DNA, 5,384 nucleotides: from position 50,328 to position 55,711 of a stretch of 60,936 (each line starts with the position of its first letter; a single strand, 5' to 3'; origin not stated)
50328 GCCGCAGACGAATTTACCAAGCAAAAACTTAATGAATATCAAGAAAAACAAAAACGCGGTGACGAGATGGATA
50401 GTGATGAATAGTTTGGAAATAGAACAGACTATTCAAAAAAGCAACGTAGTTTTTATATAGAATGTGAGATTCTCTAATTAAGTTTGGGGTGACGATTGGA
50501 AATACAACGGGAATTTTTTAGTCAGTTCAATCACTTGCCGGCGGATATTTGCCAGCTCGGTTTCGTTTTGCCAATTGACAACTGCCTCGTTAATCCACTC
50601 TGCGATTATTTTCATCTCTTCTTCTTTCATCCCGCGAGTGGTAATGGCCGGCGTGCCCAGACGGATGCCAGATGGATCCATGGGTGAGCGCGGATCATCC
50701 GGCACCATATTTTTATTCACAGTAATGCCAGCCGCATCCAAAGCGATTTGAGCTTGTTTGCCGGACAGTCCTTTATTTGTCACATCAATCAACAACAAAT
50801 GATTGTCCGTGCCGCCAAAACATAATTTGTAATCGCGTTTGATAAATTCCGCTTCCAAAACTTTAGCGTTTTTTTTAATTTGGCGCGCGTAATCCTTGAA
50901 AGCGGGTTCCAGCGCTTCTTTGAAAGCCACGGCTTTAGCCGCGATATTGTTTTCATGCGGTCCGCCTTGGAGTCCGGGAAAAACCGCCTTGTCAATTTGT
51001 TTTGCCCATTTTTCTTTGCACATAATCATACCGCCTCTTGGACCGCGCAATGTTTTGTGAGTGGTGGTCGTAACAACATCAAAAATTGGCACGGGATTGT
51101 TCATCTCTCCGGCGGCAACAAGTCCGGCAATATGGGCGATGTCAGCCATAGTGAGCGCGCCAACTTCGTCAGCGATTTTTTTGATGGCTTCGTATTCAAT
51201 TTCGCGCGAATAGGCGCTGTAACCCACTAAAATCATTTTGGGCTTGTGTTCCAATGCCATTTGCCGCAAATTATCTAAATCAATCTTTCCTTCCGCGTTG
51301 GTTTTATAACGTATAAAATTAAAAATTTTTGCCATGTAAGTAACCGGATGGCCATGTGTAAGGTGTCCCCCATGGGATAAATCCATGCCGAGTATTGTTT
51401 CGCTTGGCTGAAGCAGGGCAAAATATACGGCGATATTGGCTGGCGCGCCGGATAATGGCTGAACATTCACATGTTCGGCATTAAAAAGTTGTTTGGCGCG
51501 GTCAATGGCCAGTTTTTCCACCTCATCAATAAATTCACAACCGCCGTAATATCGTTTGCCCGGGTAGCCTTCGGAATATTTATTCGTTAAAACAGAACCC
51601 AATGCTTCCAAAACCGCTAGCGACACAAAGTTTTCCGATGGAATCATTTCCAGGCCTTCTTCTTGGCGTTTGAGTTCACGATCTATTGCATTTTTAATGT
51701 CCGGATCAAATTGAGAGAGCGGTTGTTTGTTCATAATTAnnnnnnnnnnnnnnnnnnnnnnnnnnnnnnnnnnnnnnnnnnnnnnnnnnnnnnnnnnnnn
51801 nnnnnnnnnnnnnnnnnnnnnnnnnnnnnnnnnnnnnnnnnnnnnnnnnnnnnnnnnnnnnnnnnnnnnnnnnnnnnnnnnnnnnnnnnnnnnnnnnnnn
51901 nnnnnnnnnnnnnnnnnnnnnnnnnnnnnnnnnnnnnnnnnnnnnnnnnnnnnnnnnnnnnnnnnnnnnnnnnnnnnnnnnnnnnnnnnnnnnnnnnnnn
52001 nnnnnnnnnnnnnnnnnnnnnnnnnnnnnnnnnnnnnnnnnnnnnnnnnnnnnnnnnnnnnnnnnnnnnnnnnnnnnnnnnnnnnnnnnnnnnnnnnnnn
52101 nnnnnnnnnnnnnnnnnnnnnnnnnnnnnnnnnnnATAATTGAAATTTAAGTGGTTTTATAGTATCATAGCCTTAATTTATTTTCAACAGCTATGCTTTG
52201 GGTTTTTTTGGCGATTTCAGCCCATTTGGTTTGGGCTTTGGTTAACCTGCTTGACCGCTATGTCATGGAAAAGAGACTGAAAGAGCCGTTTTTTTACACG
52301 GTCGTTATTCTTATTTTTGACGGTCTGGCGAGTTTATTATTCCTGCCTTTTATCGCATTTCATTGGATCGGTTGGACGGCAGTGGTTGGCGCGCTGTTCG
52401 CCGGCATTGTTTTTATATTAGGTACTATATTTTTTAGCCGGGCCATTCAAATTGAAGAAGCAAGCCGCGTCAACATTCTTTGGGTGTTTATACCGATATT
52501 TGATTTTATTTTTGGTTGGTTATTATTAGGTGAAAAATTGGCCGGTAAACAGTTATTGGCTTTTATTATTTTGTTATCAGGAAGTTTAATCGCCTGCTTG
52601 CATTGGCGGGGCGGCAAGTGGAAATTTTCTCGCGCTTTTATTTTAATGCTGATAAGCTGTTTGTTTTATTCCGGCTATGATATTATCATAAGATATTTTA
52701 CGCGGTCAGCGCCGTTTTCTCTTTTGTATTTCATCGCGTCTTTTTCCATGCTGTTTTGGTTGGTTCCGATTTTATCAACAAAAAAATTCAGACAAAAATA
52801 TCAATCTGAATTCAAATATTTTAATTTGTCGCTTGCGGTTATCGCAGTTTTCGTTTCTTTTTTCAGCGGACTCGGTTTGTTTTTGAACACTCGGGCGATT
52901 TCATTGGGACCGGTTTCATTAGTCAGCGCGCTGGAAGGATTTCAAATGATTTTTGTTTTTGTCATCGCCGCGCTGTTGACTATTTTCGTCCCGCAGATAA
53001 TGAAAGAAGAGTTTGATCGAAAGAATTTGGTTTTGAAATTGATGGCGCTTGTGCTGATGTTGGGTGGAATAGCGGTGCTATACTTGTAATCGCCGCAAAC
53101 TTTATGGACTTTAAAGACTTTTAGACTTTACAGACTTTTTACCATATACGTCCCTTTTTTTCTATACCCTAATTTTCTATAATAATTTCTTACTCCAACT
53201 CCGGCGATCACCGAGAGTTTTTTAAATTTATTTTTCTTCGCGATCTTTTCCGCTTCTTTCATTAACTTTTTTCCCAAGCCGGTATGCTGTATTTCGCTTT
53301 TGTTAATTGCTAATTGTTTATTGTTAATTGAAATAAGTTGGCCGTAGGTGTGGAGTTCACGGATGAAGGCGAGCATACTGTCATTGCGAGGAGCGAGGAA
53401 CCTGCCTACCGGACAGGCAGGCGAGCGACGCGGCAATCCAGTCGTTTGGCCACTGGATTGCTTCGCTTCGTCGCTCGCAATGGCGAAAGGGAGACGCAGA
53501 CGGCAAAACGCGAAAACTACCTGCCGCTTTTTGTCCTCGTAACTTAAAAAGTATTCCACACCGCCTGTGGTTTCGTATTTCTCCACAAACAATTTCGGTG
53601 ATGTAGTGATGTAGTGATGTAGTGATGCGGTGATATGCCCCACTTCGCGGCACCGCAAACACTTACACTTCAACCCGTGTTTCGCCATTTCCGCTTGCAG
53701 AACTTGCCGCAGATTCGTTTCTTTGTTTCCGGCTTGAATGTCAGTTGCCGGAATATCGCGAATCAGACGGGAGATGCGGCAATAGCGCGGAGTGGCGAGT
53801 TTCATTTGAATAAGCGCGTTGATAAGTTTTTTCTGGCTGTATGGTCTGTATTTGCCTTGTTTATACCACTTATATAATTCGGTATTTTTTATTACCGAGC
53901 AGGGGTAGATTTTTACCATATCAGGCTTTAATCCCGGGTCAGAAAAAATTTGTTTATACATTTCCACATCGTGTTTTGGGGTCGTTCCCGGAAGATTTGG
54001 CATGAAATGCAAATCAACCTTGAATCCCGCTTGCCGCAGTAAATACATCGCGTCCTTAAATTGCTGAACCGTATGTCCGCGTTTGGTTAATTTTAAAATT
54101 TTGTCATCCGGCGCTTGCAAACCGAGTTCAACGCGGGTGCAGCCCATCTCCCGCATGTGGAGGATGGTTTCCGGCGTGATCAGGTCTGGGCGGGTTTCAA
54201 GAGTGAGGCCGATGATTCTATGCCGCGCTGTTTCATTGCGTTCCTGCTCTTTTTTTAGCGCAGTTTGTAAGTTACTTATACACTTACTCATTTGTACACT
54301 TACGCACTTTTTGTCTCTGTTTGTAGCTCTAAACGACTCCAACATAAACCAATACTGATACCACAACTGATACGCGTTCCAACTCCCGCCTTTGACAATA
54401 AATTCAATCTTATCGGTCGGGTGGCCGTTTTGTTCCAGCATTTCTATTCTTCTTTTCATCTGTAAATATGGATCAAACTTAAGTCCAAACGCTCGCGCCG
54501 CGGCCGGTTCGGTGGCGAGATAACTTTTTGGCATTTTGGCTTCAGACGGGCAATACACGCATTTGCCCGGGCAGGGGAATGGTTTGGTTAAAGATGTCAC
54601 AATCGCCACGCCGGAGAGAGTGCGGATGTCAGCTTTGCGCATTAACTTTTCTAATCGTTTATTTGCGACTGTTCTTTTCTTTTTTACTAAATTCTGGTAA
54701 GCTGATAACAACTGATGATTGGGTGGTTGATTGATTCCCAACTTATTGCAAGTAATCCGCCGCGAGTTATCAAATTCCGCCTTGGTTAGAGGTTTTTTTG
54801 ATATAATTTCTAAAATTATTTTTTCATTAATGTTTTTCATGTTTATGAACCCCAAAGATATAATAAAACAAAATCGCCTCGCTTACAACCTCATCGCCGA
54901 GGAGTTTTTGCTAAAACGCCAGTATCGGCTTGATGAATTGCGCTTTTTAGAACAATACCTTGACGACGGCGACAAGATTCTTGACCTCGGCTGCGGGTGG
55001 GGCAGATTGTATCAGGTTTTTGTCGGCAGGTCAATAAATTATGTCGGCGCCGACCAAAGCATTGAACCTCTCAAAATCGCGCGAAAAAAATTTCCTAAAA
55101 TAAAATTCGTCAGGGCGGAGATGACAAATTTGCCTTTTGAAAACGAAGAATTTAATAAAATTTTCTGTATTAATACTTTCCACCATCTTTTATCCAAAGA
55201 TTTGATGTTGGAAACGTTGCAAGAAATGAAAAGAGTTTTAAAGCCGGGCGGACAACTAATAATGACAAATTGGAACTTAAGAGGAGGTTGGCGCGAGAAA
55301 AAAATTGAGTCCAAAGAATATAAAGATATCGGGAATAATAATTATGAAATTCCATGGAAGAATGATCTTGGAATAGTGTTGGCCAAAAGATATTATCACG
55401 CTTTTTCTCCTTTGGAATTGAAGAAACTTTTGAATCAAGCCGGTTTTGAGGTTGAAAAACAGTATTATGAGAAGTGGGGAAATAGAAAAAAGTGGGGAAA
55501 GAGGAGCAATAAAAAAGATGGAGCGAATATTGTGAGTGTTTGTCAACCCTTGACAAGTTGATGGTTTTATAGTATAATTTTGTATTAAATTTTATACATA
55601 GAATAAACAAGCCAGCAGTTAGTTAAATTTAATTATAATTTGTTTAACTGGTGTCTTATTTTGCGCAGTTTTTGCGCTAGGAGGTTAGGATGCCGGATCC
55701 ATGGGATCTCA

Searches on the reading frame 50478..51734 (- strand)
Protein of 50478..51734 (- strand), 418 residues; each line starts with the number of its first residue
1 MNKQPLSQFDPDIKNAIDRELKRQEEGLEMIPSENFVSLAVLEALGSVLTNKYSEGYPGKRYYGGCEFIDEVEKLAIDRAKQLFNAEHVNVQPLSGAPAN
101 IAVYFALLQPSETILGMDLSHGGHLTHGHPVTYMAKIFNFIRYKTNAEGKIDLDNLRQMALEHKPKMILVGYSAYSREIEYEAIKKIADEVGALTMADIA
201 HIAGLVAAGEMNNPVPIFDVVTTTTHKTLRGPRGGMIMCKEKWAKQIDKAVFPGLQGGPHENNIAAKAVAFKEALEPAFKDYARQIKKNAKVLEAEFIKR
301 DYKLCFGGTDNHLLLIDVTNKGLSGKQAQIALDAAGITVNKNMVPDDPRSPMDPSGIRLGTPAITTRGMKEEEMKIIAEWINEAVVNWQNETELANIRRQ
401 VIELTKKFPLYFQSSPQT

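Call 32: search_protein_families(library=pfam, proteins=[window:50478-51734:-], max_evalue=0.00001)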
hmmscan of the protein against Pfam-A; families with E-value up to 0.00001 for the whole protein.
window:50478-51734:- (418 aa): 2 families
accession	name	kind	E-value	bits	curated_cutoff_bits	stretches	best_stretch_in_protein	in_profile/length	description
PF00464.25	SHMT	-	1.9e-162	540.8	27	1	6-381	1-399/399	Serine hydroxymethyltransferase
PF00155.27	Aminotran_1_2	-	6.9e-11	42.4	19.7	1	63-361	38-346/361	Aminotransferase class I and II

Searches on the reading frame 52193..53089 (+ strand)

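Call 32: search_protein_families(library=pfam, proteins=[window:52193-53089:+], max_evalue=0.00001)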
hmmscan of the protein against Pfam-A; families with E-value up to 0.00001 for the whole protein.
window:52193-53089:+ (298 aa): 1 family
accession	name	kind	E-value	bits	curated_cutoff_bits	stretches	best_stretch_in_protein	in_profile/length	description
PF00892.27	EamA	-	2.6e-13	50.9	28.2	1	2-133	2-132/135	EamA-like transporter family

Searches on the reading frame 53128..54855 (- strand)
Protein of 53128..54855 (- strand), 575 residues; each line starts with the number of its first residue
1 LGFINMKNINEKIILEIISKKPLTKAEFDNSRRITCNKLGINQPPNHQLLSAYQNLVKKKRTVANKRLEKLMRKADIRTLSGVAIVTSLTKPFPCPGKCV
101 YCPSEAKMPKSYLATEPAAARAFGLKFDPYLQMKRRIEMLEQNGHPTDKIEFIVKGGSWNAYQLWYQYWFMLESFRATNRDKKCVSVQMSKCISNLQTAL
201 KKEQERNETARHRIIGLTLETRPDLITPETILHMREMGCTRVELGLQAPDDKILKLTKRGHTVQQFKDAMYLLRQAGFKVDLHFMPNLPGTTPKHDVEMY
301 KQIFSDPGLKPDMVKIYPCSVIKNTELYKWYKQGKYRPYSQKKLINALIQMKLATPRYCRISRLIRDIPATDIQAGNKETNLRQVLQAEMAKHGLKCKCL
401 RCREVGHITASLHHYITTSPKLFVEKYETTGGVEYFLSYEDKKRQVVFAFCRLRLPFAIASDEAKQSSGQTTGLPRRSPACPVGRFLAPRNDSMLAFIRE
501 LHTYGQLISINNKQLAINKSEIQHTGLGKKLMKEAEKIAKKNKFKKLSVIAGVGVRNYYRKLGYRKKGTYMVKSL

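Call 32: search_protein_families(library=pfam, proteins=[window:53128-54855:-], max_evalue=0.00001)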
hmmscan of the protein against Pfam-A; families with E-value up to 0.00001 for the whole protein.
window:53128-54855:- (575 aa): 3 families
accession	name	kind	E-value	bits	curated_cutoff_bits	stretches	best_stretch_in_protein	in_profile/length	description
PF16199.10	Radical_SAM_C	-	4.9e-23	81.5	31.9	1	311-391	1-84/85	Radical_SAM C-terminal domain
PF04055.27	Radical_SAM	-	7.7e-19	68.9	29.5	1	95-301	7-164/166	Radical SAM superfamily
PF13673.13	Acetyltransf_10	-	4.8e-06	27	23.6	1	520-568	61-111/128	Acetyltransferase (GNAT) domain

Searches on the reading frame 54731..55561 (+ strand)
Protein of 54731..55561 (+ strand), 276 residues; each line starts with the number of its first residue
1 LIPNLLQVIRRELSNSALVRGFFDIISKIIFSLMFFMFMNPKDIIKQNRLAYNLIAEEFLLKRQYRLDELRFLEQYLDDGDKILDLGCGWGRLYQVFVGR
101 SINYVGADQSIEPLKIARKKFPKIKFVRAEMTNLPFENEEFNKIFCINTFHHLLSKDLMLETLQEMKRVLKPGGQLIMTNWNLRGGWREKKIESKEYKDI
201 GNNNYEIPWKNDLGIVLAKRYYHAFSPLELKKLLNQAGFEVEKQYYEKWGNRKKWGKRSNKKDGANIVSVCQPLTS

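Call 32: search_protein_families(library=pfam, proteins=[window:54731-55561:+], max_evalue=0.00001)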
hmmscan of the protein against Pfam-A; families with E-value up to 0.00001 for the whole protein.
window:54731-55561:+ (276 aa): 8 families
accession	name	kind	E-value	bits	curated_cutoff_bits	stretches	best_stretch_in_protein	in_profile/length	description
PF13649.12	Methyltransf_25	-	3.4e-21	76.2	27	1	83-174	1-97/97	Methyltransferase domain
PF08241.18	Methyltransf_11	-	6e-20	72.1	21.2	1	84-178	1-95/95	Methyltransferase domain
PF13847.12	Methyltransf_31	-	1.2e-17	64.3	27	1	78-188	2-114/145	Methyltransferase domain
PF13489.12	Methyltransf_23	-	3.7e-17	63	27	1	68-243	11-163/164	Methyltransferase domain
PF08242.18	Methyltransf_12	-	1.8e-13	51.5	30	1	84-176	1-98/98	Methyltransferase domain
PF02353.26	CMAS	-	1.4e-10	41.4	27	1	71-179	54-165/273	Mycolic acid cyclopropane synthetase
PF01209.24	Ubie_methyltran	-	1.1e-07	31.9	20.1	1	79-178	47-151/233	ubiE/COQ5 methyltransferase family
PF05175.20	MTS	-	3.3e-06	27.3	23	1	73-178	23-138/170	Methyltransferase small domain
